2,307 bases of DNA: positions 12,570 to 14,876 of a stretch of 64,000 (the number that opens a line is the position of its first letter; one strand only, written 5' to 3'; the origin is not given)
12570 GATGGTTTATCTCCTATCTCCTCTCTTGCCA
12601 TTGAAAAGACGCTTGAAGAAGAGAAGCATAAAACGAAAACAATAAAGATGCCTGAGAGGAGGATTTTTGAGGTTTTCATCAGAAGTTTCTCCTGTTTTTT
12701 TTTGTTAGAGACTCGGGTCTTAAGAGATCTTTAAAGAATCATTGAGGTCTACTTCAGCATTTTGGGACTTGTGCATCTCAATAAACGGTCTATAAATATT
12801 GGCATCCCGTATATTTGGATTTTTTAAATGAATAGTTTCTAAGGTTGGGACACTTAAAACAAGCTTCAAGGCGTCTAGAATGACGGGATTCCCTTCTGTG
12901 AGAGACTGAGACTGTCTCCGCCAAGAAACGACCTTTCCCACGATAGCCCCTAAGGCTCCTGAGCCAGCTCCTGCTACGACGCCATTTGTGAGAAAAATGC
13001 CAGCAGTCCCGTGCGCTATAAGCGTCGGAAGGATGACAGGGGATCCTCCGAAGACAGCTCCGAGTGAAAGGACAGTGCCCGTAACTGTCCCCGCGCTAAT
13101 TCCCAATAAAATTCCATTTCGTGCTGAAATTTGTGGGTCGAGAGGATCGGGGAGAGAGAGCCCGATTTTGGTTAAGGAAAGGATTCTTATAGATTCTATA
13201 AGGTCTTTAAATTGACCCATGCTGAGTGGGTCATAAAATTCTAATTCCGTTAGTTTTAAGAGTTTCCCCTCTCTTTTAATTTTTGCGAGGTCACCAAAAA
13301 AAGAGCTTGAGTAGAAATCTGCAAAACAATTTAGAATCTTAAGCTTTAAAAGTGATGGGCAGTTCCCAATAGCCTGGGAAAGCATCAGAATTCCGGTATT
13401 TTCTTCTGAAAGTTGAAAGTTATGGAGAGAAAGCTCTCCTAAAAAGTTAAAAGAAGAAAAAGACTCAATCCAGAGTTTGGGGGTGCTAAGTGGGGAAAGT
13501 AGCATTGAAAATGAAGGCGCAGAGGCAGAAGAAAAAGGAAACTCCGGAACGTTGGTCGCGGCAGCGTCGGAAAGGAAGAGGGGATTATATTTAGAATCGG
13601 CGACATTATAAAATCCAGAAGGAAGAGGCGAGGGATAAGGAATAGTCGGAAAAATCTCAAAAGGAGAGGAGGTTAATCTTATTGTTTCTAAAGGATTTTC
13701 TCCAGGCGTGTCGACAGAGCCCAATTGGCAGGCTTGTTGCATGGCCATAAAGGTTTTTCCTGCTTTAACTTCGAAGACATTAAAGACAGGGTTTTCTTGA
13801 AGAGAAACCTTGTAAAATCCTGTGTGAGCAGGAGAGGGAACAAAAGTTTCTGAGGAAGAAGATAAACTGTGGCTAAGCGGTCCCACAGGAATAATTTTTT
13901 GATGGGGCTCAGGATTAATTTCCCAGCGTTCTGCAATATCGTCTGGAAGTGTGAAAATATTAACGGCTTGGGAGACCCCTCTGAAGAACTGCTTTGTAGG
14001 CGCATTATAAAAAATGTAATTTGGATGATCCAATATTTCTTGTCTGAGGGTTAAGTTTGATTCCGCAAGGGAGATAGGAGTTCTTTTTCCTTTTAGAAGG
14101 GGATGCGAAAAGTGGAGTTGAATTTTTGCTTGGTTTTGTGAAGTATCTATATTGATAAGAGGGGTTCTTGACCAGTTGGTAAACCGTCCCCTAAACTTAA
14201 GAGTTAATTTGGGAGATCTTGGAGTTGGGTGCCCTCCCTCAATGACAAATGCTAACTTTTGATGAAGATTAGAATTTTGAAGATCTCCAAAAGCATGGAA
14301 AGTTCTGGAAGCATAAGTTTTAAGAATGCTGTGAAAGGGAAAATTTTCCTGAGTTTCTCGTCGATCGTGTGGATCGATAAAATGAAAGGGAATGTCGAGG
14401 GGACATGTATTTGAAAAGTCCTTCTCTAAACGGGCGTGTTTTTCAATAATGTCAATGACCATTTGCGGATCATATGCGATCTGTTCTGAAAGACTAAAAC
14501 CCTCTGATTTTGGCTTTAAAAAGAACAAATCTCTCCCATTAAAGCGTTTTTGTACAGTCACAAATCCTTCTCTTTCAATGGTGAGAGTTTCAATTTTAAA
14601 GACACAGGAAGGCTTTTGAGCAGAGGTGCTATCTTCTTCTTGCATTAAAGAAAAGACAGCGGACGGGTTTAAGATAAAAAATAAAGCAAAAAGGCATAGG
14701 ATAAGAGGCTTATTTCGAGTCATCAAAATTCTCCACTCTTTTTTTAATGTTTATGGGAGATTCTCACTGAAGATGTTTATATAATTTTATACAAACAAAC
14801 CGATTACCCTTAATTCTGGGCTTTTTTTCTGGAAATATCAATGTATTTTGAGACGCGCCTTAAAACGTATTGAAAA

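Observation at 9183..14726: Orphan vgrG spike gene preceded in the same orientation by two paralogous Sec-signal proteins, with no other T6SS/eCIS structural genes nearby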

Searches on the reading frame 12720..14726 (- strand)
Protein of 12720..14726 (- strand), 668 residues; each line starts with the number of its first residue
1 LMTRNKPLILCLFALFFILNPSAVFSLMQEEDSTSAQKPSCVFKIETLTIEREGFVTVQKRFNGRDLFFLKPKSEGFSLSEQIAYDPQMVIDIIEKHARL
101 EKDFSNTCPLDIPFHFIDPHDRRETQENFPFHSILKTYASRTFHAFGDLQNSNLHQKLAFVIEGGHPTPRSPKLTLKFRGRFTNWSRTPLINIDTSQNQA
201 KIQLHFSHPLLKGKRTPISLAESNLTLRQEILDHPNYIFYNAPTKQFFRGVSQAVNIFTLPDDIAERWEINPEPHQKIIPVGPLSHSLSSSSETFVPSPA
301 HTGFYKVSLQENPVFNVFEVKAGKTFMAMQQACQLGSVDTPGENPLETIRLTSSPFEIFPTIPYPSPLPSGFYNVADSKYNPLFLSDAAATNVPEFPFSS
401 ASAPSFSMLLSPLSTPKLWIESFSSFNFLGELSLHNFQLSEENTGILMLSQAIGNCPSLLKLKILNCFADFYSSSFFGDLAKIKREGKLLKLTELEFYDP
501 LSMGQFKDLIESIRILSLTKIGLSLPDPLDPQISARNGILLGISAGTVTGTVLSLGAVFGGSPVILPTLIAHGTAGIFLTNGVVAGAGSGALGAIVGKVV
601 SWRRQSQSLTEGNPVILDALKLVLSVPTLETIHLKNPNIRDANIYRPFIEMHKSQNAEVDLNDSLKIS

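Call 3: search_protein_families(library=pfam, proteins=[window:12720-14726:-], max_evalue=0.01)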
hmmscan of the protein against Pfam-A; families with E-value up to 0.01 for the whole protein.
window:12720-14726:- (668 aa): 0 families

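Call 13: find_homologous_proteins(query=A1, max_evalue=0.001)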
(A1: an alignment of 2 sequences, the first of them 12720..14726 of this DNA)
Query A1 (2 sequences) (668 aa, profile of the alignment): 2 proteins with E <= 0.001 among 8000 candidates.
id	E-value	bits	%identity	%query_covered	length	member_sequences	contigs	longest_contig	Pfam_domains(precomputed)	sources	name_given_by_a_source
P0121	0.0e+0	1411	100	100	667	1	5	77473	-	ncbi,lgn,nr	ncbi:MAG: hypothetical protein B7Y25_00365 [Alphaproteobacteria bacterium 16-39-46]|nr:MAG: hypothet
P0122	0.0e+0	1112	79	100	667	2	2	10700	-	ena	-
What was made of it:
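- Tried and rejected: The word-indexed search gave only self plus a 79% relative (call 13).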

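Call 23: find_encoding_contigs(protein=P0122, flank=10000, max_places=4)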
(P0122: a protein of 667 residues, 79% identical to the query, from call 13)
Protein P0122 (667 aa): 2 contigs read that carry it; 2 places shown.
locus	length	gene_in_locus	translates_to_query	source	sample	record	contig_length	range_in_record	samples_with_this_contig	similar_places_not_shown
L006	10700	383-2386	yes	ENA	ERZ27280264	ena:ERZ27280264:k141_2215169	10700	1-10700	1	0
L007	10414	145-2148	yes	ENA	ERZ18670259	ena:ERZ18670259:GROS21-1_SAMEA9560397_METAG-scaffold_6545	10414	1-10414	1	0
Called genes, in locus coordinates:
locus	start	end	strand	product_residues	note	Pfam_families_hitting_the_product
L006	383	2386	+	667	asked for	-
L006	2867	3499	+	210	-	-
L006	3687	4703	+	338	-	PF05954:Phage_GPD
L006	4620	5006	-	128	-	-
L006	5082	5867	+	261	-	-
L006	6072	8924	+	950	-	PF02739:5_3_exonuc_N, PF01367:5_3_exonuc, PF01612:DNA_pol_A_exo1, PF00476:DNA_pol_A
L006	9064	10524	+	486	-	PF03219:TLC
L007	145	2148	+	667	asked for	-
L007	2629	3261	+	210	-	-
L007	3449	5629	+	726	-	PF05954:Phage_GPD, PF04717:Phage_base_V, PF22178:Gp5_trimer_C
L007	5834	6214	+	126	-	-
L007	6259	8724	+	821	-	PF02739:5_3_exonuc_N, PF01367:5_3_exonuc, PF01612:DNA_pol_A_exo1, PF00476:DNA_pol_A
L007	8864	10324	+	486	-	PF03219:TLC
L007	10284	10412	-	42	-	?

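Call 35: search_protein_representatives(alignment_id=A1)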
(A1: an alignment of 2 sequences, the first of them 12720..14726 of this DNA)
Query: 2 sequences, 681 profile positions. Proteins with E-value up to 0.001 (for the whole library): 5; up to 1e-10: 5; up to 1e-30: 4. The best 5 are listed.
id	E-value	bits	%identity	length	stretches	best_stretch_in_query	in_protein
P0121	0.0e+00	1411.1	-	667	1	2-681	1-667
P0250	5.4e-121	421.3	-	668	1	2-679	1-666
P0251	1.4e-74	267.9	-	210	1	188-412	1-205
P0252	7.5e-45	169.7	-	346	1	9-390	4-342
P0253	2.1e-22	95.6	-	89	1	1-76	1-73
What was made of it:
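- Only 5 family representatives were found among 1.84e9 proteins (call 35).
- Tried and rejected: The exhaustive HMMER search found only 5 family representatives (call 35).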

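Call 36: find_encoding_contigs(protein=P0250, flank=10000, max_places=3)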
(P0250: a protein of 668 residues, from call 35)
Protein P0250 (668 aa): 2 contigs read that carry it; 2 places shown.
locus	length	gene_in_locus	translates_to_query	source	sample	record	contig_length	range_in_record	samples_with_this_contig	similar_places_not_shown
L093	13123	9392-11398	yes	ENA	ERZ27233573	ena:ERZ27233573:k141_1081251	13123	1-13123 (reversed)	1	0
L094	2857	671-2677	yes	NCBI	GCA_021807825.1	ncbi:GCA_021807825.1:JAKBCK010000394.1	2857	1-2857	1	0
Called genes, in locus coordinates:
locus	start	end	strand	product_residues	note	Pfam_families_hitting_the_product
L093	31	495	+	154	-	PF08843:AbiEii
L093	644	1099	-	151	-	PF01316:Arg_repressor, PF02863:Arg_repressor_C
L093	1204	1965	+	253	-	PF00497:SBP_bac_3, PF10613:Lig_chan-Glu_bd (weak)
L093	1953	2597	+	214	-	PF00528:BPD_transp_1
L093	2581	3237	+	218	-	PF00005:ABC_tran, PF13304:AAA_21 (faint)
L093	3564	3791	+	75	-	PF13191:AAA_16 (faint), PF13173:AAA_14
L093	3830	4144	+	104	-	PF13635:DUF4143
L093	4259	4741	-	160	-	PF10116:Host_attach, PF18856:baeRF_family12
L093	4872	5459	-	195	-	PF00578:AhpC-TSA, PF08534:Redoxin, PF10417:1-cysPrx_C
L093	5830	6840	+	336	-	-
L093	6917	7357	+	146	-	-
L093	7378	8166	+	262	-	PF04972:BON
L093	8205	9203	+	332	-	PF02951:GSH-S_N, PF02955:GSH-S_ATP, PF08443:RimK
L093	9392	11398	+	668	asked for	-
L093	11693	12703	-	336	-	PF12849:PBP_like_2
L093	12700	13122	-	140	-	?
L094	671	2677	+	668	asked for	-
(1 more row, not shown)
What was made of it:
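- The long form lies away from vgrG in L093 (call 36).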

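Call 38: find_encoding_contigs(protein=P0252, flank=10000, max_places=3)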
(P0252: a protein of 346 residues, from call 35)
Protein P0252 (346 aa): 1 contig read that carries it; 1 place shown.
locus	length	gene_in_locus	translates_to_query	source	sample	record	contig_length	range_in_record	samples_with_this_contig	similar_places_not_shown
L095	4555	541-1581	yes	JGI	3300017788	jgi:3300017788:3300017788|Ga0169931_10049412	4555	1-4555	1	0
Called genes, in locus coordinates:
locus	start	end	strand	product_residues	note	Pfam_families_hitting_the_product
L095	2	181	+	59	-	?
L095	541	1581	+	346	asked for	-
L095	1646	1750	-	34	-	-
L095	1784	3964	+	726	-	PF05954:Phage_GPD, PF04717:Phage_base_V, PF22178:Gp5_trimer_C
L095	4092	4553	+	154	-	?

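Call 42: predict_structure(alignment_id=A2)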
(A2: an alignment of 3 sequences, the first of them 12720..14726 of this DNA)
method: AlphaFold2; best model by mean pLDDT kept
length: 668 residues; sequences in the alignment: 3
mean_pLDDT: 40.9   pTM: 0.27
mean pLDDT of the five models: 40.9, 37.4, 37.0, 36.6, 36.6
residues with pLDDT >= 90: 0; 70-90: 74; 50-70: 122; < 50: 472
segments of 3 or more residues with pLDDT < 50: 1-8, 15-17, 19-42, 101-103, 105-107, 132-156, 183-429, 435-443, 468-473, 519-624, 626-628, 631-645, 653-668
pLDDT, mean of each block of 10 residues (from residue 1): 40 47 28 28 68 82 84 74 84 69 51 79 71 44 40 49 57 67 35 23 21 21 27 34 31 25 24 22 22 23 25 23 23 24 22 20 21 23 21 21 28 38 42 49 54 62 53 61 70 58 54 55 36 25 24 23 23 21 24 39 40 42 50 41 49 45 37
secondary structure, 60 per line:
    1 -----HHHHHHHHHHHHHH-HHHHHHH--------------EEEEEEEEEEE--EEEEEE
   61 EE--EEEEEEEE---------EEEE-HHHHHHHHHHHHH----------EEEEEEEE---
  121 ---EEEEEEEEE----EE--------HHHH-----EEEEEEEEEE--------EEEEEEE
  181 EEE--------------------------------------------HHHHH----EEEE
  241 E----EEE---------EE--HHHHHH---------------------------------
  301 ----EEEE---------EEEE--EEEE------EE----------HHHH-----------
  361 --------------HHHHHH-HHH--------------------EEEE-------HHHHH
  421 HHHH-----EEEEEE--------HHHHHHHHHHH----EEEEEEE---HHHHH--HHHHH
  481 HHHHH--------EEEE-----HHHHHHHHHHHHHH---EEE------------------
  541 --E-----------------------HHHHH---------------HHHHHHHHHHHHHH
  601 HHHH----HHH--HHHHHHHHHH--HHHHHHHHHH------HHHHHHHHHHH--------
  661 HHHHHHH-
elements in order (helices of 4 or more, strands of 3 or more residues): H6-19 H21-27 E42-52 E55-62 E65-72 E82-85 H87-99 E110-117 E124-132 H147-150 E156-165 E174-183 H228-232 E237-241 E246-248 H262-267 E305-308 E318-321 E324-327 H346-349 H375-380 E405-408 H416-424 E430-435 H444-454 E459-465 H469-473 H476-485 E494-497 H503-516 E520-522 H567-571 H587-604 H614-623 H626-635 H642-652 H661-667
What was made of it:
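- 13122..13454 (-): Leucine-rich-repeat-like segment of the long paralogue, about aa 425-535. Alternating strand-helix units in the AF2 model at pLDDT 50-70 (call 42).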

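Call 45: fold_search(model_id=the predicted structure, library=pdb)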
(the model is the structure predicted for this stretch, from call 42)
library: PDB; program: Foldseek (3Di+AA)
matches with E <= 10: 818; with E <= 0.001: 0
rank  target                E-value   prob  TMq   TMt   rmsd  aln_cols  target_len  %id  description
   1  8f8t_T                1.2e-02  0.84  0.12  0.29  23.9       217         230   10  Cryo-EM structure of the Tropomodulin-capped pointed end of F-actin (released 2023-06-07)
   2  4pki_G                2.0e-02  0.99  0.13  0.25   4.7       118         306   15  Complex of ATP-actin With the C-terminal Actin-Binding Domain of Tropomodulin (released 2014-07-30)
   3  4rwt_C                3.1e-02  0.99  0.13  0.44   4.0       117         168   14  Structure of actin-Lmod complex (released 2015-10-14)
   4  8iai_Y                3.7e-02  0.75  0.13  0.29  25.0       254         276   12  Structure of mammalian spectrin-actin junctional complex of membrane skeleton, State II, Global map (released 2023-05-03)
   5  5wfn_C                3.9e-02  0.98  0.13  0.37   4.7       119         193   14  Revised model of leiomodin 2-mediated actin regulation (alternate refinement of PDB 4RWT) (released 2017-08-30)
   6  4z79                  7.3e-02  0.95  0.12  0.39   4.5       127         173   13  Leiomodin-1 Actin-Binding Site 2 (ABS2) (released 2015-10-21)
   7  4kf5_A                7.7e-02  0.08  0.05  0.14  18.2       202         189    8  Crystal Structure of Split GFP complexed with engineered sfCherry with an insertion of GFP fragment (released 2013-12-18)
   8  8tze                  8.6e-02  0.16  0.06  0.06  15.5       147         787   12  Structure of C-terminal half of LRRK2 bound to GZD-824 (released 2023-12-06)
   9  9is4_O                1.0e-01  0.10  0.07  0.16  16.4       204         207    8  Cryo-EM structure of a TEF30-associated intermediate C2S-type PSII-LHCII supercomplex from Chlamydomonas reinhardtii (released 2025-05-21)
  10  5mmx_A                1.1e-01  0.14  0.06  0.15  23.2       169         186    9  ABA RECEPTOR FROM CITRUS, CSPYL1 (released 2017-08-02)
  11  6vno_MODEL_1_A        1.2e-01  0.16  0.05  0.04  16.3       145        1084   10  Cryo-EM structure of the C-terminal half of the Parkinson's Disease-linked protein Leucine Rich Repeat Kinase  (released 2020-08-26)
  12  8iah_Y                1.3e-01  0.93  0.13  0.24   4.3       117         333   16  Structure of mammalian spectrin-actin junctional complex of membrane skeleton, State I, Global map (released 2023-05-03)
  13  4oic_A                1.4e-01  0.13  0.06  0.16  19.2       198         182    6  Crystal structrual of a soluble protein (released 2015-01-21)
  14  9hbk_C                1.6e-01  0.13  0.07  0.11  17.1       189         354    7  Structure of A16/G9 in complex with A56/K2 (vaccinia virus) (released 2025-09-03)
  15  5n8q_C                1.7e-01  0.13  0.06  0.19  16.9       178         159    7  Structure of truncated Norcoclaurine Synthase from Thalictrum flavum (released 2017-09-27)
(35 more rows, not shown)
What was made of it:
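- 13122..13454 (-): Foldseek's best PDB matches are the tropomodulin and leiomodin LRR domains (prob 0.99, E 0.02, rmsd 4-4.7 Å over about 118 columns; call 45).
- On Leucine-rich repeat proteins (long paralogue): An AF2 segment at pLDDT 50-70 with Foldseek prob 0.99 but E 0.02 (calls 42, 45).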

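Call 51: search_protein_families(library=pfam, alignment_id=A3, max_evalue=5)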
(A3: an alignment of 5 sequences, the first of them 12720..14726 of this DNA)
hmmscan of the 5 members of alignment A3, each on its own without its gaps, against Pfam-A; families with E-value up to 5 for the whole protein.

A. member 1, window:12720-14726:- (668 aa): 0 families

B. families by the number of members that match (of 5 scanned): 3 families
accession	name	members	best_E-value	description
PF07332.16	Phage_holin_3_6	1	0.084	Putative Actinobacterial Holin-X, holin superfamily III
PF17294.7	Lipoprotein_22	1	0.33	Uncharacterised lipoprotein family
PF17968.6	Tlr3_TMD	1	2.4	Toll-like receptor 3 trans-membrane domain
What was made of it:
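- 13122..13454 (-): There is no Pfam LRR hit (call 51), so this is tentative.
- On Leucine-rich repeat proteins (long paralogue): No Pfam LRR hit (call 51).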

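Call 52: search_solved_structures(query=A3, max_evalue=5)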
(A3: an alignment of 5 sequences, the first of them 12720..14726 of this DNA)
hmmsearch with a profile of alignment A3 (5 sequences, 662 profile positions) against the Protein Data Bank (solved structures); distinct sequences matched with E-value up to 5: 1.
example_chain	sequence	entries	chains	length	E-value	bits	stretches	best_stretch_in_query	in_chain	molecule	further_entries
7ppp_A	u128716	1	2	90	1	10.6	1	446-472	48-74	Zinc finger protein 276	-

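Call 69: search_protein_families(library=ncbifam, proteins=[window:12720-14726:-, P0244], max_evalue=0.001)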
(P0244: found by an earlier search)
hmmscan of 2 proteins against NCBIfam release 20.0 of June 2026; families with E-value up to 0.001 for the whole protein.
window:12720-14726:- (668 aa): 0 families

P0244 (493 aa): 1 family
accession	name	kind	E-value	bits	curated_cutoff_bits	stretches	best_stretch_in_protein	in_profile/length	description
TIGR03355.1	VI_chp_2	equivalog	8.3e-202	671.2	271.5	1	18-488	3-473/473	type VI secretion system contractile sheath large subunit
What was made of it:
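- On Holosporales [ywqK-vgrG] module: No Pfam or NCBIfam hit, even at E up to 5 (calls 51, 69).
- Closest known: Dispersed T6SS of Holosporales-type endosymbionts. Different: They belong to an unrelated orphan family with signal-peptide-like N-termini (calls 51, 69).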

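Call 83: search_protein_families(library=padloc, proteins=[window:12720-14726:-, P0250, P0252], max_evalue=0.01)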
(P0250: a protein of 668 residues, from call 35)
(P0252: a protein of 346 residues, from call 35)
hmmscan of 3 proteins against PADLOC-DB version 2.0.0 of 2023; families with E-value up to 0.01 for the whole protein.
window:12720-14726:- (668 aa): 0 families

P0250 (668 aa): 0 families

P0252 (346 aa): 0 families
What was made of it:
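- There is no similarity to any known immunity family or to YwqK/MORN (calls 51, 52, 69, 83).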

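Call 84: search_protein_families(library=phrogs, proteins=[window:12720-14726:-], max_evalue=0.01)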
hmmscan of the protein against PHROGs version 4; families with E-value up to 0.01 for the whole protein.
window:12720-14726:- (668 aa): 0 families
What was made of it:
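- On VgrG-dependent T6SS cargo effector (for the two paralogues): No domain appears in Pfam, NCBIfam, PADLOC, PHROGs or PDB (calls 51, 52, 69, 83, 84).
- Tried and rejected: Pfam at E up to 5, the PDB profile search, NCBIfam, PADLOC and PHROGs found nothing (calls 51, 52, 69, 83, 84).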
